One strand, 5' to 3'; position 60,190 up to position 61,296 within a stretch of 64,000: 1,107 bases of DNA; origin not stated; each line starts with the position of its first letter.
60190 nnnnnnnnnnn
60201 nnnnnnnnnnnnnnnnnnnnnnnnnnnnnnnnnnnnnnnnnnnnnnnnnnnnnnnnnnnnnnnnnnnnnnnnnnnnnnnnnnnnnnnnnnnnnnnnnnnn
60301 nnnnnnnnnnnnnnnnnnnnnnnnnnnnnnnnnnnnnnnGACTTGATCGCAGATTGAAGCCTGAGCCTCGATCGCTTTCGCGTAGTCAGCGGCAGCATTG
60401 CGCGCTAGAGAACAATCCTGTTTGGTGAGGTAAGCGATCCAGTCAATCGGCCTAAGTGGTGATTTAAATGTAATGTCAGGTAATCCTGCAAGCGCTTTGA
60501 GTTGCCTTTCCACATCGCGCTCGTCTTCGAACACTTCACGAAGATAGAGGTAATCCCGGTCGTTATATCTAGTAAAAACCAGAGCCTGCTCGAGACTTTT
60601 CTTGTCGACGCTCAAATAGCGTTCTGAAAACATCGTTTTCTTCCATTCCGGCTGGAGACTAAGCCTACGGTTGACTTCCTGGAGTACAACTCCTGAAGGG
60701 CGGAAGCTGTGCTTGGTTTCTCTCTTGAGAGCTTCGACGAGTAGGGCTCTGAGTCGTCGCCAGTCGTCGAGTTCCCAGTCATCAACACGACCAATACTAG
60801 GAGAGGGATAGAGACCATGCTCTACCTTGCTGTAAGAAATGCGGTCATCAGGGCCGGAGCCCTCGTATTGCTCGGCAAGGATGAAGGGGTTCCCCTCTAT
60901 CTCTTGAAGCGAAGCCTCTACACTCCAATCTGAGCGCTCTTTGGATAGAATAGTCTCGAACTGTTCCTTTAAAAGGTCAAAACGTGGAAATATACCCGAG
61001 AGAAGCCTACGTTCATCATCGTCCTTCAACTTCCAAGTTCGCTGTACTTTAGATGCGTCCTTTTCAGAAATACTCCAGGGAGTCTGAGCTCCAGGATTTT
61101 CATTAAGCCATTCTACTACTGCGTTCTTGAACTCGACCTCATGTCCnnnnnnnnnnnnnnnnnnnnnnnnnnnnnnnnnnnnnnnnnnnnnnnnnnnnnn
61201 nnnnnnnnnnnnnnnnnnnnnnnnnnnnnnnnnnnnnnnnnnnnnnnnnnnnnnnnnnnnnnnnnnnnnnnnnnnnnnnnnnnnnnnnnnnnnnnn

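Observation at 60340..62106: Orphan 590-aa N-terminal region with an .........-CxC-x5-C-x3-C start and a possible PUA/EVE-like strand pattern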

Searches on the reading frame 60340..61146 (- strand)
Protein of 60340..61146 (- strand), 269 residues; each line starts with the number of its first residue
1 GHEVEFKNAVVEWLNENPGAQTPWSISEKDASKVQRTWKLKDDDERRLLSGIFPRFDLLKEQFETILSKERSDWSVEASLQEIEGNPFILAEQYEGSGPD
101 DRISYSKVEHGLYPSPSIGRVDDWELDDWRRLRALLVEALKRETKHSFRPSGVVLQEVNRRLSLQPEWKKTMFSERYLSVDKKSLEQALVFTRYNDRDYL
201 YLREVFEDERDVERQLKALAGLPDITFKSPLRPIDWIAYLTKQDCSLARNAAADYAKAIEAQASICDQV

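Call 15: search_protein_families(library=pfam, proteins=[window:60340-61146:-], max_evalue=10)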
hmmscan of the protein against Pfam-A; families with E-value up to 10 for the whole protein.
window:60340-61146:- (269 aa): 1 family
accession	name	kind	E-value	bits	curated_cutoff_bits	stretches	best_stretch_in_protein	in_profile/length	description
PF14490.11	HHH_RecD2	-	0.0044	17.3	27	1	78-143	32-84/92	ATP-dependent RecD2 DNA helicase HHH domain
